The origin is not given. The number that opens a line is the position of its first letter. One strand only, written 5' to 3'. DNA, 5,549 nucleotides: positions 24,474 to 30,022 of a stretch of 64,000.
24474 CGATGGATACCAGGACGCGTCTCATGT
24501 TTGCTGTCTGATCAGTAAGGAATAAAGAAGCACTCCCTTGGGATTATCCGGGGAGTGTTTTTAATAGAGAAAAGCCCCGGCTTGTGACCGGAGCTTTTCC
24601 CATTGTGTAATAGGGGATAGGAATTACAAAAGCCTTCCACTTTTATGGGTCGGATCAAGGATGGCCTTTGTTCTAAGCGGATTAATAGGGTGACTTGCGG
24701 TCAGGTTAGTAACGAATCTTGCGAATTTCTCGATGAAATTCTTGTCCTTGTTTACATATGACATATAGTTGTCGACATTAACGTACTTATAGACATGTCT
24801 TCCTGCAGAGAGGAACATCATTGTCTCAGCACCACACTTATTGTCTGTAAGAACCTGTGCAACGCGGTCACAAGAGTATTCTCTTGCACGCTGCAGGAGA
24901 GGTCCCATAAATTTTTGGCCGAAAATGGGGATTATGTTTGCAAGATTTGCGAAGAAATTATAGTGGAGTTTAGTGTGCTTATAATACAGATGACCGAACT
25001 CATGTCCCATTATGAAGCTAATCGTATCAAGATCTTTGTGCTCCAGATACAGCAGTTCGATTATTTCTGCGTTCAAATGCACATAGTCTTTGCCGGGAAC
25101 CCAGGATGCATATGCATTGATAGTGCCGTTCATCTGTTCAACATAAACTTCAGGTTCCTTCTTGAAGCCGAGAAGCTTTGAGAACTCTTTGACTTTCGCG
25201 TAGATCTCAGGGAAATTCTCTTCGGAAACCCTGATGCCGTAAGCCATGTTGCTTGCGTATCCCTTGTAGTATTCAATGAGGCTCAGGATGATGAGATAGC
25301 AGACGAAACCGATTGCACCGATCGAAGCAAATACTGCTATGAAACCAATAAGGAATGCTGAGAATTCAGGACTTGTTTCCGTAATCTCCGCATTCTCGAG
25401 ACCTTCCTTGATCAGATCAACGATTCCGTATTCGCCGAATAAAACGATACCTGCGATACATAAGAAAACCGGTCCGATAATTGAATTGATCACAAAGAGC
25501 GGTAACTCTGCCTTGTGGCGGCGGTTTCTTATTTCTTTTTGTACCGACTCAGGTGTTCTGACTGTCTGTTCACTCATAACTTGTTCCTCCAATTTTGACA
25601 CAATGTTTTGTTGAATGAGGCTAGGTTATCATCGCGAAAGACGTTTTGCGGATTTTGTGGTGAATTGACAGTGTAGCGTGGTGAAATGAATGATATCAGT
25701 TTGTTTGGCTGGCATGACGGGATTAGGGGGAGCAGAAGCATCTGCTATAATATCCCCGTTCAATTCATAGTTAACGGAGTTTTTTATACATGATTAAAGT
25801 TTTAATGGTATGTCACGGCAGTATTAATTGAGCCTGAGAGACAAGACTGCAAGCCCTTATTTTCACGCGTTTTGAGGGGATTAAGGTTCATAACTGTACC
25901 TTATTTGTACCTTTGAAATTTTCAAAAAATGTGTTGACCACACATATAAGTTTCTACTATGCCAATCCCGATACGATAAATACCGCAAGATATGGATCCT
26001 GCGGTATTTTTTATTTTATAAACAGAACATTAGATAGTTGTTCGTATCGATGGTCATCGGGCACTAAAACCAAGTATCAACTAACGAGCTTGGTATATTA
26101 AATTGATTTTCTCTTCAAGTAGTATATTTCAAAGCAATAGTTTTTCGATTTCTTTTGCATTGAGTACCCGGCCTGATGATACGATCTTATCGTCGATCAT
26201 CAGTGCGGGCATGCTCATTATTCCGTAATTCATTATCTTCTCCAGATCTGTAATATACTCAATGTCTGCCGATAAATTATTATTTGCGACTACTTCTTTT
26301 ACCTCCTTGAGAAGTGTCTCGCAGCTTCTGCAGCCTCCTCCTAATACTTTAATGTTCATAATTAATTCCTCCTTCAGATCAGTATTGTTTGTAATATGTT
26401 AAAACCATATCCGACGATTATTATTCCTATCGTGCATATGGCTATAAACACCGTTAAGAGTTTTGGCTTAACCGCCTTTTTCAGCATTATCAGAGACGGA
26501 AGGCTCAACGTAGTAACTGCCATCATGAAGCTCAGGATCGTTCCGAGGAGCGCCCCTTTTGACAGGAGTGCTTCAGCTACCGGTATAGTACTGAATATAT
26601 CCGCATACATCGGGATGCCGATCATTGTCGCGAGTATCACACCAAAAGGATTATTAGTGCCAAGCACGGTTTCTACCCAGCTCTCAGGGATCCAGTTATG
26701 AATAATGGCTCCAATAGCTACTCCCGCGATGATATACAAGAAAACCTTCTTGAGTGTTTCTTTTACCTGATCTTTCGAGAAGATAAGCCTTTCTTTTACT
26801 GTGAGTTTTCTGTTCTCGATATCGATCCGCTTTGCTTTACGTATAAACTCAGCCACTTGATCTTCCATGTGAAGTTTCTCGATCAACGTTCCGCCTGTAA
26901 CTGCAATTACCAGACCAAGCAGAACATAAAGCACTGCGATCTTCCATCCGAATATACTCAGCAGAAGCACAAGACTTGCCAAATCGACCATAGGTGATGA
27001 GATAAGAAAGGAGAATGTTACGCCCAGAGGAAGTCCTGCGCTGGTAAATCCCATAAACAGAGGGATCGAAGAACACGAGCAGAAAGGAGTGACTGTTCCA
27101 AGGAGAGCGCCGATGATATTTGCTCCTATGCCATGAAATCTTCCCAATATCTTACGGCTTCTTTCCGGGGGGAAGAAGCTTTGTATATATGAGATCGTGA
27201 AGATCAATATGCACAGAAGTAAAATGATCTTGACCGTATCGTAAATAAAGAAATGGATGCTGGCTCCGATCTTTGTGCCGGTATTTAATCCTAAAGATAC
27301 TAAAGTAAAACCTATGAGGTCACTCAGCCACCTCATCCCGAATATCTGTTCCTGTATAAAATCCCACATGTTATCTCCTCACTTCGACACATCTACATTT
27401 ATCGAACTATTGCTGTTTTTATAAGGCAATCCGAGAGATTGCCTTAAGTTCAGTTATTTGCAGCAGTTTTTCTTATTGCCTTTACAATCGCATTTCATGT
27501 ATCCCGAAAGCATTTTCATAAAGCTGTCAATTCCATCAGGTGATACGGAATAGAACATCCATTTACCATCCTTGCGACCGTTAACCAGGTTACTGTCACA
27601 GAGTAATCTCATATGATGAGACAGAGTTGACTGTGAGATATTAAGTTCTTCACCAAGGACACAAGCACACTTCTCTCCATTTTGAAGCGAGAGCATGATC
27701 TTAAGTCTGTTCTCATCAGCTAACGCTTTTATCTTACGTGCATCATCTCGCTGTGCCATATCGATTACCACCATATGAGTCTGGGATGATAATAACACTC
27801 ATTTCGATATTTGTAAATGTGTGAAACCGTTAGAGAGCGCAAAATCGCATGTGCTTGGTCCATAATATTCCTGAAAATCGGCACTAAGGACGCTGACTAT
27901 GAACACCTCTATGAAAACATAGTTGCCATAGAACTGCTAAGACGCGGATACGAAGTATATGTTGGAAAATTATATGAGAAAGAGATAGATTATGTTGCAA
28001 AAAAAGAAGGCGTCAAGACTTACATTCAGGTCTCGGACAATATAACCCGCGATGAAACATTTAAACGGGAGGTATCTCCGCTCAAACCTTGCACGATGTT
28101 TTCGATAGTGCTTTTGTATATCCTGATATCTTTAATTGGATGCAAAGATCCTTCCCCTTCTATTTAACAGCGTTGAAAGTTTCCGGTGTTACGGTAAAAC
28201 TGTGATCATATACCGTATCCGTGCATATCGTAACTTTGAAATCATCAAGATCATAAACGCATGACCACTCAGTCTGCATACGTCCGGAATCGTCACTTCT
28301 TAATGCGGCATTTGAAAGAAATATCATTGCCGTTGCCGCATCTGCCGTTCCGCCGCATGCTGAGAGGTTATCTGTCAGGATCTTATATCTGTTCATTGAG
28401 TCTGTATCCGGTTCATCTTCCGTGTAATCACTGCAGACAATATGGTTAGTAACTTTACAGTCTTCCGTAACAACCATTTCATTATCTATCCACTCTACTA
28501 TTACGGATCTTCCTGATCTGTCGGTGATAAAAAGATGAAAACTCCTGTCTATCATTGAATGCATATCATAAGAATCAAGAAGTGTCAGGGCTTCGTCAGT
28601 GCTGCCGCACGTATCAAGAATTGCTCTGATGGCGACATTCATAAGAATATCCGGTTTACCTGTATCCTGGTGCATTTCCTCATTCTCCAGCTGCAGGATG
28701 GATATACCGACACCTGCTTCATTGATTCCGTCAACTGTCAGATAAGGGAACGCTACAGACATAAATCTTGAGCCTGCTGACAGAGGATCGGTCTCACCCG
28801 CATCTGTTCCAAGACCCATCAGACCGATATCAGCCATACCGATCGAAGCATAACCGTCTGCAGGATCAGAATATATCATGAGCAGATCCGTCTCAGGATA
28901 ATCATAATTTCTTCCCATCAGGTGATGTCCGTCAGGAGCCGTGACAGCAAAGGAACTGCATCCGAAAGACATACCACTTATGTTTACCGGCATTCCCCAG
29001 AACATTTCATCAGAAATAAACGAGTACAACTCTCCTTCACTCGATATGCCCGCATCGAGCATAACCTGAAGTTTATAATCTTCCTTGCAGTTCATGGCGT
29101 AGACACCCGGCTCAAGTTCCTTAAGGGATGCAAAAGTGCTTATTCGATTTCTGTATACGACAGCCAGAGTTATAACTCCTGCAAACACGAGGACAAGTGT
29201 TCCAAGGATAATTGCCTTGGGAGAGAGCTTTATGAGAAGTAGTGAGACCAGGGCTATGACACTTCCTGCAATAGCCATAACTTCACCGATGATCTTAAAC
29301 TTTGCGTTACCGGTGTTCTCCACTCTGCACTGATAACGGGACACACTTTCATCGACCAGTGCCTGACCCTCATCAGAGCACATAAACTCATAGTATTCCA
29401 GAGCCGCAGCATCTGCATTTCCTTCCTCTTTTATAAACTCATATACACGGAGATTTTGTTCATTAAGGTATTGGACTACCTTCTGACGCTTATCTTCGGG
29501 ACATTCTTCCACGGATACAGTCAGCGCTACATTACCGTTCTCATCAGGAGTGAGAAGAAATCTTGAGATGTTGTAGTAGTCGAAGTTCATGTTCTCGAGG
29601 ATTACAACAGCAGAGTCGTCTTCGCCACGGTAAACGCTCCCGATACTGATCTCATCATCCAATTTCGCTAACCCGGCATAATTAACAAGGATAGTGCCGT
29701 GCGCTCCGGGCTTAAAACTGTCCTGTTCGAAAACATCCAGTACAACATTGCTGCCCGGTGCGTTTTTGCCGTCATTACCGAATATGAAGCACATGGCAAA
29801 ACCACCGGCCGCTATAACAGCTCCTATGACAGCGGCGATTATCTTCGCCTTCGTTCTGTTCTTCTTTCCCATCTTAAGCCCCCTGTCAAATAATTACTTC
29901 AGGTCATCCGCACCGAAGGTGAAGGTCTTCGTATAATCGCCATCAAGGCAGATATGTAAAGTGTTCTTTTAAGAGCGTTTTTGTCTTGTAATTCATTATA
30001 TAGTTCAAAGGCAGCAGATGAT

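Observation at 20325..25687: Four promoters around a LytTR two-component system share a phased CACCAC direct-repeat box, defining a compact peptidase/ABC regulon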

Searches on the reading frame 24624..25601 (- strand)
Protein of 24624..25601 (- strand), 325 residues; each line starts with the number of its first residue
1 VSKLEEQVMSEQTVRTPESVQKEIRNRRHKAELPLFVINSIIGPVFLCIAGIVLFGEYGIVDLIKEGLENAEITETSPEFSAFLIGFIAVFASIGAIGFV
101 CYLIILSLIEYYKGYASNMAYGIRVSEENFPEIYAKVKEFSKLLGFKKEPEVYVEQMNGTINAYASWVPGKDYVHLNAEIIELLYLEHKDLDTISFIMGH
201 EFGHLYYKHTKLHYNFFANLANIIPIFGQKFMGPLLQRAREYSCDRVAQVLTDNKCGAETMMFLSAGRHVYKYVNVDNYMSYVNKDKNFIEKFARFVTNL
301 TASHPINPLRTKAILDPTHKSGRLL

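Call 5: search_protein_families(library=pfam, proteins=[window:24624-25601:-], max_evalue=0.01)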
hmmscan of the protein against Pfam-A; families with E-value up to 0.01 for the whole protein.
window:24624-25601:- (325 aa): 1 family
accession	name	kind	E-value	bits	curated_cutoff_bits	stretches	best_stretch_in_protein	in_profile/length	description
PF01435.24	Peptidase_M48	-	1.6e-15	57.9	20.3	1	129-316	3-184/186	Peptidase family M48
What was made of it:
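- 24624..25577 (-): M48 (HtpX-like) zinc peptidase with two N-terminal transmembrane segments. Pfam Peptidase_M48 (call 5).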

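Call 26: search_protein_families(library=ncbifam, proteins=[window:24624-25601:-], max_evalue=0.001)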
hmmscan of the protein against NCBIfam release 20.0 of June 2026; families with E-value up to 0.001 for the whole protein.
window:24624-25601:- (325 aa): 3 families
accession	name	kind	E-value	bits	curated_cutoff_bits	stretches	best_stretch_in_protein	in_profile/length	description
NF002322.0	PRK01265.1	equivalog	6.6e-07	29.1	275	1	92-212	40-158/325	zinc metalloprotease HtpX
NF002669.0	PRK02391.1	equivalog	0.00039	19.7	341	0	83-208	25-148/298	zinc metalloprotease HtpX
NF002775.0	PRK02870.1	equivalog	0.00086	18.6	285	0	82-225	73-203/338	zinc metalloprotease HtpX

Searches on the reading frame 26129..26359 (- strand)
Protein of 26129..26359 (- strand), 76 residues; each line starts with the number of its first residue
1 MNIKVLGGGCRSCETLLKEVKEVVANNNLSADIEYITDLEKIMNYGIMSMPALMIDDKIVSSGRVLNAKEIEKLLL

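Call 34: search_protein_families(library=pfam, proteins=[window:26129-26359:-], max_evalue=0.001)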
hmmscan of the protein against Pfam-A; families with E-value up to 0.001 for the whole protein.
window:26129-26359:- (76 aa): 1 family
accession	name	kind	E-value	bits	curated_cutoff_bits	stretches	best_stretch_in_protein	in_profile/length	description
PF13192.12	Thioredoxin_3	-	4.2e-27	94.4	24.8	1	1-75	1-75/76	Thioredoxin domain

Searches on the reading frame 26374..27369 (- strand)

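Call 34: search_protein_families(library=pfam, proteins=[window:26374-27369:-], max_evalue=0.001)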
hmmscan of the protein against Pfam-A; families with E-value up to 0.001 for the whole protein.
window:26374-27369:- (331 aa): 1 family
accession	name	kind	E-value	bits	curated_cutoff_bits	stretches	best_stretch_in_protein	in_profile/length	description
PF03773.19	ArsP_1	-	4.7e-68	229.9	32.3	1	38-324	6-293/294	Predicted permease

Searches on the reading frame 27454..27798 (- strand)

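Call 34: search_protein_families(library=pfam, proteins=[window:27454-27798:-], max_evalue=0.001)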
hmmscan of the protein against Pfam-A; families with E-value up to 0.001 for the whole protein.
window:27454-27798:- (114 aa): 2 families
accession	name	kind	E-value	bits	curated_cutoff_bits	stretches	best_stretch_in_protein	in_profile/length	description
PF01022.26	HTH_5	-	2e-13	50.4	22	1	28-73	1-46/47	Bacterial regulatory protein, arsR family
PF12840.13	HTH_20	-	2.1e-06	28.1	27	1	26-74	1-50/51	Helix-turn-helix domain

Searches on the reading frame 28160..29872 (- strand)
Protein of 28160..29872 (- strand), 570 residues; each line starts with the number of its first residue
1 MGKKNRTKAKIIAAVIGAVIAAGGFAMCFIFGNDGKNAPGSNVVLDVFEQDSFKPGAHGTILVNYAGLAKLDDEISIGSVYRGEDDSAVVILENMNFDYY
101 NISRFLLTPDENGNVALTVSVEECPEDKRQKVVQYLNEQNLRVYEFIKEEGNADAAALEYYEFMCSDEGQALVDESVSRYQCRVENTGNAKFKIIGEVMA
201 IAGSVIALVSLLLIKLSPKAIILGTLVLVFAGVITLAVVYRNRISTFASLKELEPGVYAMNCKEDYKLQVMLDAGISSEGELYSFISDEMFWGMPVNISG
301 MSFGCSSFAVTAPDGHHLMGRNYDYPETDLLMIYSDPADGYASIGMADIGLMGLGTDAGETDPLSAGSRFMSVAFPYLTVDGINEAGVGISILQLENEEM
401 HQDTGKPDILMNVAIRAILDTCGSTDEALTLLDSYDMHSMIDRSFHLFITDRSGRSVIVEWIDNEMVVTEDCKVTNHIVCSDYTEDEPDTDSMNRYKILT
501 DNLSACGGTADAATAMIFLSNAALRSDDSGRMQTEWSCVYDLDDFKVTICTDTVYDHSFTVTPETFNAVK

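Call 34: search_protein_families(library=pfam, proteins=[window:28160-29872:-], max_evalue=0.001)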
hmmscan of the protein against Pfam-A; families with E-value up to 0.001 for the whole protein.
window:28160-29872:- (570 aa): 2 families
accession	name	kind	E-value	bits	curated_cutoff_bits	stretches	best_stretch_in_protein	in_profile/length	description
PF03417.21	AAT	-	1.2e-13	51.7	23.2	1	380-552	46-221/225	Acyl-coenzyme A:6-aminopenicillanic acid acyl-transferase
PF02275.23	CBAH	-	4.4e-10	40.1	20.4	1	305-471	1-167/316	Linear amide C-N hydrolases, choloylglycine hydrolase family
